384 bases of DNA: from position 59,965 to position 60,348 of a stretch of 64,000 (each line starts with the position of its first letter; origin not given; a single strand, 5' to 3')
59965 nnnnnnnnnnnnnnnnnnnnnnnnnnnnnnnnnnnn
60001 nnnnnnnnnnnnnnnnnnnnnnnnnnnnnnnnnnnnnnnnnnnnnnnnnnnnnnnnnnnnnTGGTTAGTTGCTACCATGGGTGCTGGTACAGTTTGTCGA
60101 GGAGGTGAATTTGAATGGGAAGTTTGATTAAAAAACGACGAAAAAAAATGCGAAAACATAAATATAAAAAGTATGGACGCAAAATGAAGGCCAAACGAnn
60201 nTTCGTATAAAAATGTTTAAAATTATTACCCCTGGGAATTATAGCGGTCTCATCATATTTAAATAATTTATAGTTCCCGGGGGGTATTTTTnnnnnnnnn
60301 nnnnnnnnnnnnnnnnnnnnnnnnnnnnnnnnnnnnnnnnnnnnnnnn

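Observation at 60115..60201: Unannotated 28-codon ORF encoding a bS22-like ultra-basic ribosomal mini-protein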

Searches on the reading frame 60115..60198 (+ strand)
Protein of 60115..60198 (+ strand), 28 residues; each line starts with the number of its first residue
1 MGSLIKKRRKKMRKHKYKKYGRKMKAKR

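Call 3: search_protein_families(library=ncbifam, proteins=[window:60115-60198:+], max_evalue=10)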
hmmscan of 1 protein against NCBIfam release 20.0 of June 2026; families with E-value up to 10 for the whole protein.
seq(28 aa): 1 family
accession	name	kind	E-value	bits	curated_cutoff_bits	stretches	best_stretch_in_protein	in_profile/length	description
NF047430.1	ribo_bS22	equivalog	3.8e-05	23.7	34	1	1-28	1-28/31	30S ribosomal protein bS22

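Call 4: search_protein_families(library=pfam, proteins=[window:60115-60198:+], max_evalue=10)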
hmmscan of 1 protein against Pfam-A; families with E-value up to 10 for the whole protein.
seq(28 aa): 1 family
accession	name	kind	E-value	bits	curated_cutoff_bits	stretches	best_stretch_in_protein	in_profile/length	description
PF08213.16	COX24_C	-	3.3e-06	27.3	23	1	1-28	1-28/33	Mitochondrial mRNA-processing protein COX24, C-terminal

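Call 5: search_solved_structures(query=window:60115-60198:+, max_evalue=10, show_alignments=5)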
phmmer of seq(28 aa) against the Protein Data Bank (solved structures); distinct sequences matched with E-value up to 10: 7.
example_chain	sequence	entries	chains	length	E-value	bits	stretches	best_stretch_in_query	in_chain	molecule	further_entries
9j1m_x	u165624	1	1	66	0.00017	24.3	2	1-27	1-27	Mitochondrial domain of uncharacterised function (DUF1713)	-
32nj_x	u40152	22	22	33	0.041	17.4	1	1-28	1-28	Small ribosomal subunit protein bS22 | Conserved domain protein | Mitochondrial domain of uncharacterised function (DUF1713)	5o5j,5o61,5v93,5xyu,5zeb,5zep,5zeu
9e16_x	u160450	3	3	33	0.042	17.4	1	1-28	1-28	30S ribosomal protein S22 | Mitochondrial domain of uncharacterized function (DUF1713)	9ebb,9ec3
8crx_X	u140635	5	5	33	0.12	16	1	1-26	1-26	30S ribosomal protein bS22 | AURKAIP1/COX24 domain-containing protein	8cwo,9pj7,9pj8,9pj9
6dzi_j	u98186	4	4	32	0.38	14.6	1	2-28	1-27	CONSERVED PROTEIN DOMAIN | Conserved domain protein | 30S ribosomal protein S22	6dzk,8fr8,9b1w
6xyw_BB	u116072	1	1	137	1.3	13.1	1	3-24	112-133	mS38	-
9evs_c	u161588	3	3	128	2.1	12.5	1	3-25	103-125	mS38 | Small ribosomal subunit protein mS38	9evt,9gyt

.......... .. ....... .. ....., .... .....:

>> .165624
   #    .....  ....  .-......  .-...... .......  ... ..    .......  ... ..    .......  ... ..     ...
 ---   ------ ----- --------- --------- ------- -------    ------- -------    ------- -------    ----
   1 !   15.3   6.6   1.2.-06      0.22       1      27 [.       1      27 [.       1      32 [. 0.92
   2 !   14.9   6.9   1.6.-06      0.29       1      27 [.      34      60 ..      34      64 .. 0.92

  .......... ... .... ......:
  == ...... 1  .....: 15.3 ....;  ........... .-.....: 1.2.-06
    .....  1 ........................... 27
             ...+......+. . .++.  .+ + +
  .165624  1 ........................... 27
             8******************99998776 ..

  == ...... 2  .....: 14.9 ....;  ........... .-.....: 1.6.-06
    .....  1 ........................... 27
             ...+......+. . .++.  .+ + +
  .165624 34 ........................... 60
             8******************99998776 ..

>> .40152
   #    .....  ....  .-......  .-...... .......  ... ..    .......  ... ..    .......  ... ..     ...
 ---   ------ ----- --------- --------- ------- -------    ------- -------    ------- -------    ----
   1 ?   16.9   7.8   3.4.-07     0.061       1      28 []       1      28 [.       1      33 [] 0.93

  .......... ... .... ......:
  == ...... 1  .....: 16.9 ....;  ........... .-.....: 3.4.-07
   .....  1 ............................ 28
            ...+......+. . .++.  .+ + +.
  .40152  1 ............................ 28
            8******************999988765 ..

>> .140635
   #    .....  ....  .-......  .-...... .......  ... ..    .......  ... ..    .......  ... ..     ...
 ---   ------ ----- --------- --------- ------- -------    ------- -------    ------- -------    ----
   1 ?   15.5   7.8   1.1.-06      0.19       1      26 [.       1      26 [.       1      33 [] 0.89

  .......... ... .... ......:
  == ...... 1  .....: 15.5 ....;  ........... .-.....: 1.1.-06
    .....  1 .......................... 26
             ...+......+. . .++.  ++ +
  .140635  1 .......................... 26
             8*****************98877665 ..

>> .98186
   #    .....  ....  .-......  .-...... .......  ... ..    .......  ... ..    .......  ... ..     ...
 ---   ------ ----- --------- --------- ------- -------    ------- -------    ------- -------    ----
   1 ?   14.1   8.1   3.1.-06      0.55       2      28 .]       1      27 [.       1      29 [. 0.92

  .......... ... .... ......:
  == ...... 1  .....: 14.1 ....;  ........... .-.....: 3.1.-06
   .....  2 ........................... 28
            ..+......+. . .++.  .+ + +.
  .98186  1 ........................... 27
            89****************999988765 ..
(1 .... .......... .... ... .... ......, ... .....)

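Call 23: search_solved_structures(query=A1, max_evalue=10, show_alignments=0)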
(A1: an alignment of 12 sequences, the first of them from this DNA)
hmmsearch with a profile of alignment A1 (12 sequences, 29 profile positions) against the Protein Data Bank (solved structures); distinct sequences matched with E-value up to 10: 10.
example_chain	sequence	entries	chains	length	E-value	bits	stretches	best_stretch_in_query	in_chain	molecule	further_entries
9j1m_x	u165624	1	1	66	1.8e-05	27.9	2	1-28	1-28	Mitochondrial domain of uncharacterised function (DUF1713)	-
9e16_x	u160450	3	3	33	0.003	20.8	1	1-28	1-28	30S ribosomal protein S22 | Mitochondrial domain of uncharacterized function (DUF1713)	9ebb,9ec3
32nj_x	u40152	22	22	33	0.003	20.8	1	1-28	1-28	Small ribosomal subunit protein bS22 | Conserved domain protein | Mitochondrial domain of uncharacterised function (DUF1713)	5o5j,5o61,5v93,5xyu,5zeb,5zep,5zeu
8crx_X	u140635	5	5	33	0.0032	20.8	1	1-28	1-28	30S ribosomal protein bS22 | AURKAIP1/COX24 domain-containing protein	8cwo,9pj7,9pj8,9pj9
6dzi_j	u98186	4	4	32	0.14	15.5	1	2-28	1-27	CONSERVED PROTEIN DOMAIN | Conserved domain protein | 30S ribosomal protein S22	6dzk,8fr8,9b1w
6gaw_An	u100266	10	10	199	2.1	11.7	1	5-25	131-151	Aurora kinase A interacting protein 1 | Small ribosomal subunit protein mS38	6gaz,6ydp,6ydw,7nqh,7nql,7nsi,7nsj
5aj3_n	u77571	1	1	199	2.1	11.7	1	5-25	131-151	MITORIBOSOMAL PROTEIN MS38, MRPS38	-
5aj4_An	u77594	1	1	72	2.6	11.4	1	5-25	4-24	MITORIBOSOMAL PROTEIN MS38, MRPS38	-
6xyw_BB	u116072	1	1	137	3.8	10.9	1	6-23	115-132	mS38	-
3j9m_A3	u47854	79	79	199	5.6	10.4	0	6-25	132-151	mS38 | Aurora kinase A-interacting protein | Small ribosomal subunit protein mS38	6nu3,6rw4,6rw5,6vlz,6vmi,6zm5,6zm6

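Call 24: search_protein_families(library=ncbifam, alignment_id=A1, max_evalue=10)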
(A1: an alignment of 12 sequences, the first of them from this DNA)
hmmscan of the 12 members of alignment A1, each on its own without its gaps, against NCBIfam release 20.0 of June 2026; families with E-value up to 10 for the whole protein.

A. member 1, seq(28 aa): 1 family
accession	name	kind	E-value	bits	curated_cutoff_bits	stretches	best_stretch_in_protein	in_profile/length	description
NF047430.1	ribo_bS22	equivalog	3.8e-05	23.7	34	1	1-28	1-28/31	30S ribosomal protein bS22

B. families by the number of members that match (of 12 scanned): 1 family
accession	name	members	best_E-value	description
NF047430.1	ribo_bS22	12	2.3e-05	30S ribosomal protein bS22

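Call 25: search_protein_families(library=pfam, alignment_id=A1, max_evalue=10)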
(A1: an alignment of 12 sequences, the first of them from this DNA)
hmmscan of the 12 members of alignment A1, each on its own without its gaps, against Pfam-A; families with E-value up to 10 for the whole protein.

A. member 1, seq(28 aa): 1 family
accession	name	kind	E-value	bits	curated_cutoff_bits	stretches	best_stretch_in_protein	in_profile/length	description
PF08213.16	COX24_C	-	3.3e-06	27.3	23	1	1-28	1-28/33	Mitochondrial mRNA-processing protein COX24, C-terminal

B. families by the number of members that match (of 12 scanned): 1 family
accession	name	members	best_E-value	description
PF08213.16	COX24_C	12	1.4e-07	Mitochondrial mRNA-processing protein COX24, C-terminal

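Call 36: list_cluster_members(proteins=[window:60115-60198:+, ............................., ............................, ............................, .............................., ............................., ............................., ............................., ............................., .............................])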
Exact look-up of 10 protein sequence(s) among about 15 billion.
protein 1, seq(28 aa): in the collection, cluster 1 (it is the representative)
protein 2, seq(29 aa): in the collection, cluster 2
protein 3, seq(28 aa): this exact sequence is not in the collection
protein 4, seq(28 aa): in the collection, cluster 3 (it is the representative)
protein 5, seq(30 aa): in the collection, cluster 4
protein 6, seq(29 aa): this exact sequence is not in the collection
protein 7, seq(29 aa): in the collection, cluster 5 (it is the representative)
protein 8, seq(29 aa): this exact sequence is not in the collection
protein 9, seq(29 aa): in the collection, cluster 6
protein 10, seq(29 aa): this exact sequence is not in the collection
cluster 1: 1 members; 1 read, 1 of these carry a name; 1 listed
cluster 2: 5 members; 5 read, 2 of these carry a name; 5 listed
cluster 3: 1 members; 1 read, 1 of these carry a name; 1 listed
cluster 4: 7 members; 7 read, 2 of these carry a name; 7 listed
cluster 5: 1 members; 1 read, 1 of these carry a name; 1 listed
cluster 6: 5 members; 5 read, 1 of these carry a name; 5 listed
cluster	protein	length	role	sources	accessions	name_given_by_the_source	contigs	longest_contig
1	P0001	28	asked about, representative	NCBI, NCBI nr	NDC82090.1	AURKAIP1/COX24 domain-containing protein [bacterium]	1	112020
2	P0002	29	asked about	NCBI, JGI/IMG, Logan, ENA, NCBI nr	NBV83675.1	AURKAIP1/COX24 domain-containing protein [bacterium] | hypothetical protein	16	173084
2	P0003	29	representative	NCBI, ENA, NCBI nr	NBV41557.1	AURKAIP1/COX24 domain-containing protein [bacterium]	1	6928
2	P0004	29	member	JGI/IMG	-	-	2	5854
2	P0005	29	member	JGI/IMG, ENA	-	-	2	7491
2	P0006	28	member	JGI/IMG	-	-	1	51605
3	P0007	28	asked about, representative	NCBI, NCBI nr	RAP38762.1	AURKAIP1/COX24 domain-containing protein [Candidatus Marinamargulisbacteria bacterium ...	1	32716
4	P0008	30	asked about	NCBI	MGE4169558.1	MAG: AURKAIP1/COX24 domain-containing protein [Candidatus Margulisiibacteriota bacterium]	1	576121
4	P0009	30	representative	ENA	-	-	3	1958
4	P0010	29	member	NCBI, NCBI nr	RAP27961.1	AURKAIP1/COX24 domain-containing protein [Candidatus Marinamargulisbacteria bacterium ...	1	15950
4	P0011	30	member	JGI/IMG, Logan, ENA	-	-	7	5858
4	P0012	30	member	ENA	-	-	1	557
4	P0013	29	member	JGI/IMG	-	-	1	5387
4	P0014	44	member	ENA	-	-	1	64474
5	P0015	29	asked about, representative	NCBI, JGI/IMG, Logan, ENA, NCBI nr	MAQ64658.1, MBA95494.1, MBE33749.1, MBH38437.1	AURKAIP1/COX24 domain-containing protein [bacterium] | AURKAIP1/COX24 domain-containing protein [Actinomycetota bacterium]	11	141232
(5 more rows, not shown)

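Call 38: find_homologous_proteins(query=P0014, max_evalue=0.001)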
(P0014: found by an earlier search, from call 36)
Query P0014 (44 aa): 22 proteins with E <= 0.001 among 25 candidates.
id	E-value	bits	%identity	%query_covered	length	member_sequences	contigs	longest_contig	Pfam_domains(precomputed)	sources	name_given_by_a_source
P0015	1.0e-6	45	100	66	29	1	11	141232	PF08213.17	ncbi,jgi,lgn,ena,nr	ncbi:AURKAIP1/COX24 domain-containing protein [bacterium]|nr:AURKAIP1/COX24 domain-containing protei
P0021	1.2e-6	45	85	45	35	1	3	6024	-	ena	-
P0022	2.2e-6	44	93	66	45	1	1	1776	PF08213.17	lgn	-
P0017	5.0e-6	43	97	66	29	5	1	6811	PF08213.17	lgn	-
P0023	5.2e-6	43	97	66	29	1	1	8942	PF08213.17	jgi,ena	-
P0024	1.0e-5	42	96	64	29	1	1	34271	PF08213.17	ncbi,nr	ncbi:MAG: AURKAIP1/COX24 domain-containing protein [Candidatus Margulisbacteria bacterium]|nr:AURKAI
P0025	1.6e-5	42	93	66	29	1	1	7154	PF08213.17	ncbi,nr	ncbi:AURKAIP1/COX24 domain-containing protein [Candidatus Marinamargulisbacteria bacterium SCGC AG-4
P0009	1.6e-5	42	93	68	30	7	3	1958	-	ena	-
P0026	1.6e-5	42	93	66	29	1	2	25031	PF08213.17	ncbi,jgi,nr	ncbi:AURKAIP1/COX24 domain-containing protein [bacterium]|jgi:hypothetical protein|nr:AURKAIP1/COX24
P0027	1.8e-5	41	96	64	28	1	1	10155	PF08213.17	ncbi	ncbi:MAG: AURKAIP1/COX24 domain-containing protein [Candidatus Margulisiibacteriota bacterium]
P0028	1.9e-5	41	93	66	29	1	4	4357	PF08213.17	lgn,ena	-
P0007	2.5e-5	41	96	64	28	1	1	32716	PF08213.17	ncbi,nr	ncbi:AURKAIP1/COX24 domain-containing protein [Candidatus Marinamargulisbacteria bacterium SCGC AAA0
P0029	2.6e-5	41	73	68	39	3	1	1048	-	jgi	-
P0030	3.1e-5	41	93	64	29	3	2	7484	PF08213.17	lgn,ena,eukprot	eukprot:COSAG01_NODE_9_length_43729_cov_66.133463_35_plen_30_part_00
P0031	3.6e-5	41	89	64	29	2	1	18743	PF08213.17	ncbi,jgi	ncbi:MAG: AURKAIP1/COX24 domain-containing protein [Candidatus Margulisiibacteriota bacterium]|jgi:h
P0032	5.9e-5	40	93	64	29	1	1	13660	PF08213.17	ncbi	ncbi:MAG: AURKAIP1/COX24 domain-containing protein [Candidatus Marinamargulisbacteria bacterium]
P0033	8.7e-5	39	89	64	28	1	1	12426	PF08213.17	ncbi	ncbi:AURKAIP1/COX24 domain-containing protein [Candidatus Margulisiibacteriota bacterium]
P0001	2.3e-4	38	92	59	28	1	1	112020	PF08213.17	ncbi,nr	ncbi:AURKAIP1/COX24 domain-containing protein [bacterium]|nr:AURKAIP1/COX24 domain-containing protei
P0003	2.5e-4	38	83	66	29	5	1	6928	PF08213.17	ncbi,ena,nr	ncbi:AURKAIP1/COX24 domain-containing protein [bacterium]|nr:AURKAIP1/COX24 domain-containing protei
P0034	3.8e-4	37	68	93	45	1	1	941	PF08213.17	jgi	jgi:hypothetical protein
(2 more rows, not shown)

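Call 40: search_solved_structures(query=window:60127-60198:+, max_evalue=10, show_alignments=5)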
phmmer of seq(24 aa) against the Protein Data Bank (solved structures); distinct sequences matched with E-value up to 10: 0.

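Call 48: find_related_loci(query=A1, collection=metagenome_contigs, flank=2500)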
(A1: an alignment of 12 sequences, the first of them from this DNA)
Query A1 (28 aa) in metagenome_contigs; peptide patterns used: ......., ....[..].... (x = any residue, [..] = any of these).
600 stretches matched a pattern (row limit reached: there are more); 62 encode a relative of the query (tblastn E <= 1e-3); 62 distinct loci.
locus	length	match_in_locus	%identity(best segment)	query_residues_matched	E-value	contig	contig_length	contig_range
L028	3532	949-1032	71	1-28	2e-7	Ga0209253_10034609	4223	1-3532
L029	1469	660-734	68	1-28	6e-7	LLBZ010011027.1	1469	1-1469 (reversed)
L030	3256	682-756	68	1-28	2e-6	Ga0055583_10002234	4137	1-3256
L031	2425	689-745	89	1-19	2e-6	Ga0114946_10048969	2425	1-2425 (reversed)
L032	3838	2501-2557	89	1-19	2e-6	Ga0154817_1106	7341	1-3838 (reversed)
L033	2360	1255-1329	68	1-28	2e-6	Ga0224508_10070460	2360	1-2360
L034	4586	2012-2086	71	1-28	3e-6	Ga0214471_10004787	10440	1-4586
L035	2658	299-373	68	1-28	3e-6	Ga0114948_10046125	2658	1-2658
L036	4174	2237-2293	84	1-19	6e-6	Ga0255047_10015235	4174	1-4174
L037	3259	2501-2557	84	1-19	6e-6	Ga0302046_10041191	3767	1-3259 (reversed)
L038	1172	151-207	89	1-19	6e-6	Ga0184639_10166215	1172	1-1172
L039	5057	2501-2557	84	1-19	6e-6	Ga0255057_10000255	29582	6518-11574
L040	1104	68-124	84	1-19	8e-6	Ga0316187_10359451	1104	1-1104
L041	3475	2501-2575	68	1-28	8e-6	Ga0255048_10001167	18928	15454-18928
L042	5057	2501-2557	89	1-19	1e-5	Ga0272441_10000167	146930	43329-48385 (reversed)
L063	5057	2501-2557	89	1-19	1e-5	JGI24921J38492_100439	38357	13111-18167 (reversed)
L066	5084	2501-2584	61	1-28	1e-5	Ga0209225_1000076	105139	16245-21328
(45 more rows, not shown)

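Call 52: search_protein_families(library=ncbifam, proteins=[window:60115-60198:+], max_evalue=10)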
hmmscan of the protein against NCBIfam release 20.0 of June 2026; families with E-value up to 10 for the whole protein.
seq(28 aa): 1 family
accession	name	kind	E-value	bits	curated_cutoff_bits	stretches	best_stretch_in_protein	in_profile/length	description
NF047430.1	ribo_bS22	equivalog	3.8e-05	23.7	34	1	1-28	1-28/31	30S ribosomal protein bS22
